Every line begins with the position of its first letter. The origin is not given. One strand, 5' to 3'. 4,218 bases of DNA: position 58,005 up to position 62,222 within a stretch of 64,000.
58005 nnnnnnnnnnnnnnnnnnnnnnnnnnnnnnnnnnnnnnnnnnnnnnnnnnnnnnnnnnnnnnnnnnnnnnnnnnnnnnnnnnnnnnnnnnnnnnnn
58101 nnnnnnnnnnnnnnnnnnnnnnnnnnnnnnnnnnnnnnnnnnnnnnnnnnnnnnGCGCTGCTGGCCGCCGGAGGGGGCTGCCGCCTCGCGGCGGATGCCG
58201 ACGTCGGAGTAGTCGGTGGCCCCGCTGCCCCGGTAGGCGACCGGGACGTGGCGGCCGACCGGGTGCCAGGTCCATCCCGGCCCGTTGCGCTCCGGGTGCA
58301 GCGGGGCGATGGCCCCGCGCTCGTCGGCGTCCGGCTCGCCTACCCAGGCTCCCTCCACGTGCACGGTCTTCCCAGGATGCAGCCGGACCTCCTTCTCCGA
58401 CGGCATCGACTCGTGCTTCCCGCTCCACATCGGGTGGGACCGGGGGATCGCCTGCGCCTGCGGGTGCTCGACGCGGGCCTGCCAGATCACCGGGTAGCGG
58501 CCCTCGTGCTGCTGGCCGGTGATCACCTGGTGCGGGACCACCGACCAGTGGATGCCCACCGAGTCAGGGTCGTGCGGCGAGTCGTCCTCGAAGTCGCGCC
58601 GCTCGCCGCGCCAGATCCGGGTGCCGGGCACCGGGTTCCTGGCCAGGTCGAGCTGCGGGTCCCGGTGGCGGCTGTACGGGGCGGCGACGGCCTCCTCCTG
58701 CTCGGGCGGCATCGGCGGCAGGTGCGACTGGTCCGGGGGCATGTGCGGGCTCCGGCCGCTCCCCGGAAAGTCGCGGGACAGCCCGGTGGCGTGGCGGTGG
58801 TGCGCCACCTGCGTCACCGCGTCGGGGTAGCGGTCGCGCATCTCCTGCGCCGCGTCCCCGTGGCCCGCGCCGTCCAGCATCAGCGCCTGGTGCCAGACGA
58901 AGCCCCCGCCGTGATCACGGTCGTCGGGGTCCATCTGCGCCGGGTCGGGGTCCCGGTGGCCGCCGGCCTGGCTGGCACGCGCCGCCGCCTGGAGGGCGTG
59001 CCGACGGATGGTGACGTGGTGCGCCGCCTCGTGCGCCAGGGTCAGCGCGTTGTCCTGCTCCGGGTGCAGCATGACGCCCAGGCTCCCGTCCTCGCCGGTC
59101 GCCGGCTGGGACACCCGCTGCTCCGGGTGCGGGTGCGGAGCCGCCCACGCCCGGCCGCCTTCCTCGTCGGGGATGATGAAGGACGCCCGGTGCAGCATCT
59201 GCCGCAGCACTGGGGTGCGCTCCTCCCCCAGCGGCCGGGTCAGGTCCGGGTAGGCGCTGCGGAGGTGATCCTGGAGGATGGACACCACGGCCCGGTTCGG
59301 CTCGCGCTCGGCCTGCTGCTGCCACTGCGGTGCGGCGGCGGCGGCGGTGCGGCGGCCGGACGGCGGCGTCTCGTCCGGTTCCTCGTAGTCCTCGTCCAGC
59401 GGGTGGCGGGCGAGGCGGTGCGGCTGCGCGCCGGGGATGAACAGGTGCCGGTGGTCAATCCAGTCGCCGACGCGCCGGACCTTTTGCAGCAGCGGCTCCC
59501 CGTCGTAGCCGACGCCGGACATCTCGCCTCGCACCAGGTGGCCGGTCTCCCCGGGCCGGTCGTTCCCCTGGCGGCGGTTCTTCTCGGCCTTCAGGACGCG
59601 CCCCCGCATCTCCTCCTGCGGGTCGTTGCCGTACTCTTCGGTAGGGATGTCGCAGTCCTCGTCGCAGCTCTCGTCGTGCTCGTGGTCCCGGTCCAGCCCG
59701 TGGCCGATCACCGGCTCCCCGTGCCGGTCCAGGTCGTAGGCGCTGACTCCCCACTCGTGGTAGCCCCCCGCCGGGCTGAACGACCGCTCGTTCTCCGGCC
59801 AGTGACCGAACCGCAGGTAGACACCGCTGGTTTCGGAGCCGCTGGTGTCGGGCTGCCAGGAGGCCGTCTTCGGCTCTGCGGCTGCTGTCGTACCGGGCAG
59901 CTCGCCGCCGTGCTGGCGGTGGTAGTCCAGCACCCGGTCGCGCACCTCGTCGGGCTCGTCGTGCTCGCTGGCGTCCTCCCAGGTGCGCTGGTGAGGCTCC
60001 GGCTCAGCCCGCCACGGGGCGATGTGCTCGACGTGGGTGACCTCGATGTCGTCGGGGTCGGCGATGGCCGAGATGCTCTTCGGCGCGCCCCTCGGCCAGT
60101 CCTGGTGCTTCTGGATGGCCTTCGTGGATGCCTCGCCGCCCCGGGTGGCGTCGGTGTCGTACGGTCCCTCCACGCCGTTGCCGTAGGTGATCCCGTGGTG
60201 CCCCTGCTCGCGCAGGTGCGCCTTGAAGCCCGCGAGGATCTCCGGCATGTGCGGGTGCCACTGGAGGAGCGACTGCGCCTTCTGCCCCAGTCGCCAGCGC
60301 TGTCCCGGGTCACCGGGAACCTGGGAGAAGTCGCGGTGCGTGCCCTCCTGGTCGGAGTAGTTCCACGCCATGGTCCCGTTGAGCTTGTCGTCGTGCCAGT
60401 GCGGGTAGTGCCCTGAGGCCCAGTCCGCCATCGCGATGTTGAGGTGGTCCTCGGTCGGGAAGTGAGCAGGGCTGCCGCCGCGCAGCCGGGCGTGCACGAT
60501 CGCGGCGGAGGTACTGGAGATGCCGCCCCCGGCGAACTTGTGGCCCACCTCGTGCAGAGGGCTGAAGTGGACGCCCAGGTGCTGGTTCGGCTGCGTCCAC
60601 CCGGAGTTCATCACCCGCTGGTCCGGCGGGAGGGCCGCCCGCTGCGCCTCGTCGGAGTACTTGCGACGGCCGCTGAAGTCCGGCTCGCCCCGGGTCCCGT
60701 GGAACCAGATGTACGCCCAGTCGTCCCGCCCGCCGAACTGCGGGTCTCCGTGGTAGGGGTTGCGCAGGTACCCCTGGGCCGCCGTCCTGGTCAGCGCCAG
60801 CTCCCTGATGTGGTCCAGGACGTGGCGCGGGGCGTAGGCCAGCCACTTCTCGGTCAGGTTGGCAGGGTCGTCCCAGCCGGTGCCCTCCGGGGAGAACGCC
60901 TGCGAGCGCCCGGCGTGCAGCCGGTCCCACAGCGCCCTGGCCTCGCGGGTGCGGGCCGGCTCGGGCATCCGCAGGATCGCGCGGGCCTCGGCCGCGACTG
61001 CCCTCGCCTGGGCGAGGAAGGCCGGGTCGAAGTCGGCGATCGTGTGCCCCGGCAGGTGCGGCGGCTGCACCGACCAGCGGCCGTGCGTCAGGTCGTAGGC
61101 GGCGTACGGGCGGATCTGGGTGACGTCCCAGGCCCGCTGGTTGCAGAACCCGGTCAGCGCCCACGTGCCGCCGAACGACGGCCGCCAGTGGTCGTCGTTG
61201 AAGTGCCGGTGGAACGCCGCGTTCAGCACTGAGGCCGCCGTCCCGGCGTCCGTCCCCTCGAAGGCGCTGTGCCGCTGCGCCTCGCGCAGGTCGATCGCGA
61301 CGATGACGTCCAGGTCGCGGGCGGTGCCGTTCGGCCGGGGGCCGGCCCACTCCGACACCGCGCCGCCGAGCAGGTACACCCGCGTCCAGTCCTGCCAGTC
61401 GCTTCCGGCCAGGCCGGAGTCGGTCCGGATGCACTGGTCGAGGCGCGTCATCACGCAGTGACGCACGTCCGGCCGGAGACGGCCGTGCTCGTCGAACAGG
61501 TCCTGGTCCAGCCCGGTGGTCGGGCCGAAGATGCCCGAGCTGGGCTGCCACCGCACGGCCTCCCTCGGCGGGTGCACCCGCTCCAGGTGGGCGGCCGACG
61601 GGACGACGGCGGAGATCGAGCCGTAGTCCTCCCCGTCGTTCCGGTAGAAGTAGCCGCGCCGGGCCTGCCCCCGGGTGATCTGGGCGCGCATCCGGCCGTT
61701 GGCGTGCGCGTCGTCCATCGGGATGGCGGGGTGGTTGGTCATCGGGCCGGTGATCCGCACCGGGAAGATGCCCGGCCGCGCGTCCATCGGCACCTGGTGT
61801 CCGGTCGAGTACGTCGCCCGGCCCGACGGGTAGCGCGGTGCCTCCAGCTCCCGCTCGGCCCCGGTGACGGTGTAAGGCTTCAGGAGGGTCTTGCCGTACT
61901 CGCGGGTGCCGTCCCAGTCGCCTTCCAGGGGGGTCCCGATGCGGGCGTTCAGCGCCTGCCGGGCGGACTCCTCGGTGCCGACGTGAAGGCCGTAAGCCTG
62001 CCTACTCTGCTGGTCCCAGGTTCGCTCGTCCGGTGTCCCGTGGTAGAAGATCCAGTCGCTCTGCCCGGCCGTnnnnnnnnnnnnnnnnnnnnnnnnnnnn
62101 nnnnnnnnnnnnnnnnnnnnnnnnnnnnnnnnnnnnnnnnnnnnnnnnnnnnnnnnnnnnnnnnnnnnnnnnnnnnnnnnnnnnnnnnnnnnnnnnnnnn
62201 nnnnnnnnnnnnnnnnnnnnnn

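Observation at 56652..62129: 1825-aa polyvalent giant protein combining ART-fold-like, zincin, NTase-like and two 2H phosphoesterase modules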

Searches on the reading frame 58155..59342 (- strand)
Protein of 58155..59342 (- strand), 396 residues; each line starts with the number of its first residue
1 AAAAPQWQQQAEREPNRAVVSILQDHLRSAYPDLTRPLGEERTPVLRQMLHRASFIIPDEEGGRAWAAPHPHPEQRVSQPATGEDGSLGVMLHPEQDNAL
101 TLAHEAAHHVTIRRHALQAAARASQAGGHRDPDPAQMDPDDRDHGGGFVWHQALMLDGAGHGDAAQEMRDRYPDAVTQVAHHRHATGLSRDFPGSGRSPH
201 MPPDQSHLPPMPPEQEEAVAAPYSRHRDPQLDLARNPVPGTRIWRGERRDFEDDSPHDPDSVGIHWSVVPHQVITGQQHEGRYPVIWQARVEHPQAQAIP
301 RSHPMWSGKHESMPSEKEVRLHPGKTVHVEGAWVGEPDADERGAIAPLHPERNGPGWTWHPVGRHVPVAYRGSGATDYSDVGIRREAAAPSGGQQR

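Call 40: search_solved_structures(query=A3, max_evalue=10, show_alignments=2)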
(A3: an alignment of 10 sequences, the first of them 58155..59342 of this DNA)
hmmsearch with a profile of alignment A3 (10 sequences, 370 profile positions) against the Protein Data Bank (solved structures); distinct sequences matched with E-value up to 10: 0.

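Call 50: predict_structure(alignment_id=A3)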
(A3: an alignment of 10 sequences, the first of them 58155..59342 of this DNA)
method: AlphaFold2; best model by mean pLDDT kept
length: 396 residues; sequences in the alignment: 10
mean_pLDDT: 79.8   pTM: 0.57
mean pLDDT of the five models: 79.8, 78.5, 77.6, 75.0, 60.4
residues with pLDDT >= 90: 149; 70-90: 149; 50-70: 64; < 50: 34
segments of 3 or more residues with pLDDT < 50: 311-313, 341-343, 372-396
pLDDT, mean of each block of 10 residues (from residue 1): 74 93 96 96 98 94 95 93 95 95 98 90 66 76 91 98 97 88 71 69 65 87 76 89 84 62 83 66 83 84 67 64 87 75 61 69 85 47 34 33
secondary structure, 60 per line:
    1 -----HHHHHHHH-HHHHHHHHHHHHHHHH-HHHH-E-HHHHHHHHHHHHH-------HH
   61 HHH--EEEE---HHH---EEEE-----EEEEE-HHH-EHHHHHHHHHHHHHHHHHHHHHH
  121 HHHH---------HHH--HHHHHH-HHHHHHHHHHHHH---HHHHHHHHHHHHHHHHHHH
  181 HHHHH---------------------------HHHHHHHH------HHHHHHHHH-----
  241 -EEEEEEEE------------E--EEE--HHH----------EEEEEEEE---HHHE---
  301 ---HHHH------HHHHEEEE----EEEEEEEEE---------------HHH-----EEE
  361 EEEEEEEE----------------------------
elements in order: H6-13 H15-30 H32-35 H39-51 H59-63 E66-69 E79-82 E88-92 H99-124 H139-144 H146-158 H162-185 H213-220 H227-235 E242-249 E265-267 E283-290 H304-307 H314-317 E318-321 E326-334 E358-368

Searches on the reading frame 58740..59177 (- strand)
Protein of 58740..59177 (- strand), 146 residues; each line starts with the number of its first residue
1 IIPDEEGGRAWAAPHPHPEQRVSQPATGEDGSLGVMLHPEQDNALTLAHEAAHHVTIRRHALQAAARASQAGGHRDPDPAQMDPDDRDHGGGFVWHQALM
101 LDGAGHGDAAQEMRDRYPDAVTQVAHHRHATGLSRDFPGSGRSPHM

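Call 15: search_protein_families(library=pfam, proteins=[window:58740-59177:-], max_evalue=10)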
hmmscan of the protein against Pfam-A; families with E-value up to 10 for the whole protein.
window:58740-59177:- (146 aa): 1 family
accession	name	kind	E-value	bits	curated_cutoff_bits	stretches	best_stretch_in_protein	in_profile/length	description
PF17715.6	DUF5560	-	0.18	11.7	25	1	6-28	69-90/165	Family of unknown function (DUF5560)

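Call 16: search_protein_families(library=ncbifam, proteins=[window:58740-59177:-], max_evalue=1)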
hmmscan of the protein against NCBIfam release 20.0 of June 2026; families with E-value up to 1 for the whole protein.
window:58740-59177:- (146 aa): 0 families

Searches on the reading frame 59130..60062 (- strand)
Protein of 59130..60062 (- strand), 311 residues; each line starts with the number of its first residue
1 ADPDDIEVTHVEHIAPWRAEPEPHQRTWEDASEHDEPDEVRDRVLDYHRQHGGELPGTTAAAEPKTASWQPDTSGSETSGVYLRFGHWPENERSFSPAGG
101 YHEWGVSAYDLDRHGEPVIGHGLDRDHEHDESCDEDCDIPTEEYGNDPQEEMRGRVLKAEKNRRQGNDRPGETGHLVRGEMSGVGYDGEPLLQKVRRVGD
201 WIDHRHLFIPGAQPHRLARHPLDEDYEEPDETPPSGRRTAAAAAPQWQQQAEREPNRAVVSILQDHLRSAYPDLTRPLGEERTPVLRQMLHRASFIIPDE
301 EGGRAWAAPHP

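Call 15: search_protein_families(library=pfam, proteins=[window:59130-60062:-], max_evalue=10)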
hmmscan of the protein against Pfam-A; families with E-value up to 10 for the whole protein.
window:59130-60062:- (311 aa): 1 family
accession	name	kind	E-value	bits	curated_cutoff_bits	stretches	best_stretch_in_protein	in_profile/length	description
PF19593.4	DUF6098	-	0.0011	19.1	27.2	1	166-205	85-123/141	Family of unknown function (DUF6098)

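Call 16: search_protein_families(library=ncbifam, proteins=[window:59130-60062:-], max_evalue=1)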
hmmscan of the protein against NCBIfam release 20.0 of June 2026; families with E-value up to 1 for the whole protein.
window:59130-60062:- (311 aa): 0 families

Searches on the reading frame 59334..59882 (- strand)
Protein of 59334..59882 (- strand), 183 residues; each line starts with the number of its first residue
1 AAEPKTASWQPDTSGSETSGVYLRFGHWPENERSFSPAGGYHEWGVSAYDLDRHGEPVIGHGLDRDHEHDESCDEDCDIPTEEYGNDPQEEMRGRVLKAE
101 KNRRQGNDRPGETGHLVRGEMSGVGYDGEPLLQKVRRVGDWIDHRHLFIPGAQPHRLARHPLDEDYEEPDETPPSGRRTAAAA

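Call 87: search_solved_structures(query=window:59334-59882:-, max_evalue=10, show_alignments=1)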
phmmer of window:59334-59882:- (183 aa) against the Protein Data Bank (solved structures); distinct sequences matched with E-value up to 10: 0.

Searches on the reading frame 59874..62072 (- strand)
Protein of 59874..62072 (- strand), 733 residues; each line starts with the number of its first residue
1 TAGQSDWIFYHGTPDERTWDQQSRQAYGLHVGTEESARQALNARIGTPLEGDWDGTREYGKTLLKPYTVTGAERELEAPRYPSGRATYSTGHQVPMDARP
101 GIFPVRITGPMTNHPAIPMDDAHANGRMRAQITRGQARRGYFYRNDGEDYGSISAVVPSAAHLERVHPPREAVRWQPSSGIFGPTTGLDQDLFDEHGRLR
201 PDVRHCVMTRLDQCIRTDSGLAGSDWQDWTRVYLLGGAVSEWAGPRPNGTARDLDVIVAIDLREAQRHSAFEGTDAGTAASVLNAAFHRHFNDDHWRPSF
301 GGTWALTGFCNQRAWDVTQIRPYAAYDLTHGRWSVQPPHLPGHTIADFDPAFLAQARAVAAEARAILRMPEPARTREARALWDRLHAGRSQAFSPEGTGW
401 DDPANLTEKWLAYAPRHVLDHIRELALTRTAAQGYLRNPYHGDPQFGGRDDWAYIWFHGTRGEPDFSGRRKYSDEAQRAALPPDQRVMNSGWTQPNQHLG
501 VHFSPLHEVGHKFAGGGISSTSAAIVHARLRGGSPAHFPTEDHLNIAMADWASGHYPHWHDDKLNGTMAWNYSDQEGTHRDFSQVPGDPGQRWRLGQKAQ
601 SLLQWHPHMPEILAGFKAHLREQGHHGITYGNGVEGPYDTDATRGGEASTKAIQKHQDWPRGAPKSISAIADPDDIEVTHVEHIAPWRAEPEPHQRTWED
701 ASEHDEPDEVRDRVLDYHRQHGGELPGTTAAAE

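Call 32: search_protein_families(library=pfam, alignment_id=A2, max_evalue=1)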
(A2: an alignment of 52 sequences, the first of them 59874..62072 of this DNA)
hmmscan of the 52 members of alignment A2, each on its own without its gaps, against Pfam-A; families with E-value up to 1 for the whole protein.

A. member 1, window:59874-62072:- (733 aa): 0 families

B. families by the number of members that match (of 52 scanned): 9 families
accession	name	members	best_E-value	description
PF18760.7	ART-PolyVal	1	0.00012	ADP-Ribosyltransferase in polyvalent proteins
PF11843.13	DUF3363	1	0.013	Protein of unknown function (DUF3363)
PF05836.17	Chorion_S16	1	0.043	Chorion protein S16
PF11343.13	DUF3145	1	0.081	Protein of unknown function (DUF3145)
PF18842.6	LPD26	1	0.1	Large polyvalent protein associated domain 26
PF22429.2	HutF_N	1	0.11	Formimidoylglutamate deiminase HutF, N-terminal domain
PF08629.15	PDE8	1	0.17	PDE8 phosphodiesterase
PF09094.16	AmyA-A_glucT_m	1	0.17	Alpha-amylase/4-alpha-glucanotransferase, middle domain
PF12623.12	Hen1_L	1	0.51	RNA repair, ligase-Pnkp-associating, region of Hen1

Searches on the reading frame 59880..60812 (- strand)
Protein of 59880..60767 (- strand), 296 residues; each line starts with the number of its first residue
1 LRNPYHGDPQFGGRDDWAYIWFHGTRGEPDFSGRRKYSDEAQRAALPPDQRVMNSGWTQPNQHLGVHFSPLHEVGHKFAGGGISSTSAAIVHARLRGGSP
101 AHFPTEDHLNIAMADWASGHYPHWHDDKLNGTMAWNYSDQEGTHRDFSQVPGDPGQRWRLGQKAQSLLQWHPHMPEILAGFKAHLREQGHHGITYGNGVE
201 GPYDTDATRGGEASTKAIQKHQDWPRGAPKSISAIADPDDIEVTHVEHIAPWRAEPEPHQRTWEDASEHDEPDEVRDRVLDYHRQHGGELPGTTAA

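Call 15: search_protein_families(library=pfam, proteins=[window:60030-60812:-], max_evalue=10)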
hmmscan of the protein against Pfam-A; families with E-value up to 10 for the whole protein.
window:60030-60812:- (261 aa): 0 families

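Call 16: search_protein_families(library=ncbifam, proteins=[window:60030-60812:-], max_evalue=1)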
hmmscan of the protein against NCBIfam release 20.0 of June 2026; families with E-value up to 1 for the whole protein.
window:60030-60812:- (261 aa): 0 families

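Call 88: search_solved_structures(query=window:59880-60767:-, max_evalue=10, show_alignments=1)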
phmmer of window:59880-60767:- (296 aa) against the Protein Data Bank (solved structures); distinct sequences matched with E-value up to 10: 4.
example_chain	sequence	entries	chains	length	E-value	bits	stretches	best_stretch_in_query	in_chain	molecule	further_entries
9wyc_A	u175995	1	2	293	0.22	14.2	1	148-185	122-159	Oxidoreductase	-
6zl6_A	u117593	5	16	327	1.8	11.2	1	138-174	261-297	Epimerase domain-containing protein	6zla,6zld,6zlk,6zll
6zlj_A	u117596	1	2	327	1.8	11.2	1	138-174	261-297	Epimerase domain-containing protein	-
2rvl_A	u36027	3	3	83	1.9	11.1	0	245-289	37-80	Chromobox protein homolog 5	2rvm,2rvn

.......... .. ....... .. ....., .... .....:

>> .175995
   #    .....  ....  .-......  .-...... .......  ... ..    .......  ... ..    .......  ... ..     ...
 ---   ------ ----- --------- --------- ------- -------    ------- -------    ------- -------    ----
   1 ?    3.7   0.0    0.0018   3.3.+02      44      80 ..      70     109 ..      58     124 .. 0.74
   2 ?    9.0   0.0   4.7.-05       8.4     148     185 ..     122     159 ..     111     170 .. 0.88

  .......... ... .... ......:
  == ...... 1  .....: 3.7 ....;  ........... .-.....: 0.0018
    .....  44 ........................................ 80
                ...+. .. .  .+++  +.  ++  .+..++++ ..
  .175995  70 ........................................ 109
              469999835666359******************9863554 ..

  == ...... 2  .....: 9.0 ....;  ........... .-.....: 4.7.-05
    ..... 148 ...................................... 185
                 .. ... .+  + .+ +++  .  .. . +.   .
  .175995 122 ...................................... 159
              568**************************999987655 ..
